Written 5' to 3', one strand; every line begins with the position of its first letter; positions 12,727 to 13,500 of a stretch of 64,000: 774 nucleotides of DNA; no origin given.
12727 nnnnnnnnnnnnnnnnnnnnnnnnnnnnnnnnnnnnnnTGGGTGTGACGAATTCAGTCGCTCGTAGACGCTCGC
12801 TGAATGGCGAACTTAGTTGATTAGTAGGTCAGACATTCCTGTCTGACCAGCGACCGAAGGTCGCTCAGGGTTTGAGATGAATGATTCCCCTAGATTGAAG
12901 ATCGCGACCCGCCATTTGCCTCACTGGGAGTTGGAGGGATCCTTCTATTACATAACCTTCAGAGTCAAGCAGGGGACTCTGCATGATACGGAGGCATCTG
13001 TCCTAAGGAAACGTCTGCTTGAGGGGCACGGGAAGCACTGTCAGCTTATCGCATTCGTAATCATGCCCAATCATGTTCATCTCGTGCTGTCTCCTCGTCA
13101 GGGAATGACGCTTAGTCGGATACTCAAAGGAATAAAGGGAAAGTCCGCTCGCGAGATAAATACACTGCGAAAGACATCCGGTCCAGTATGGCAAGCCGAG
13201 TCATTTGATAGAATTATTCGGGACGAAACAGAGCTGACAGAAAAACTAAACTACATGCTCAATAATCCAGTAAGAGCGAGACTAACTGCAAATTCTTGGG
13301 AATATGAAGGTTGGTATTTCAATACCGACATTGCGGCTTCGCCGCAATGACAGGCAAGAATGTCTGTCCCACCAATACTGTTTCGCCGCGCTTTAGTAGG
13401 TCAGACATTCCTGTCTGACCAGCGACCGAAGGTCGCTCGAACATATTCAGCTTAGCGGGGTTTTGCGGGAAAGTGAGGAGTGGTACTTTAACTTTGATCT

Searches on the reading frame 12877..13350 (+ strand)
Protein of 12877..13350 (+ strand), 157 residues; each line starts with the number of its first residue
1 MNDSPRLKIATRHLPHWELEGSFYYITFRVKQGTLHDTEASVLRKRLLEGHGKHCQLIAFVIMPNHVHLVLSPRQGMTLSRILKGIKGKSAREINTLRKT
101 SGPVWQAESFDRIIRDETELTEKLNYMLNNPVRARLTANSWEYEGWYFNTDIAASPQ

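Call 47: search_protein_families(library=pfam, proteins=[window:12877-13350:+], max_evalue=0.01)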
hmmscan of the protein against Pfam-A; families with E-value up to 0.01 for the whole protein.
window:12877-13350:+ (157 aa): 1 family
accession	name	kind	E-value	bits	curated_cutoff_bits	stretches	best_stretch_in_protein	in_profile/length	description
PF01797.21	Y1_Tnp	-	2e-09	38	23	1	53-99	39-85/121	Transposase IS200 like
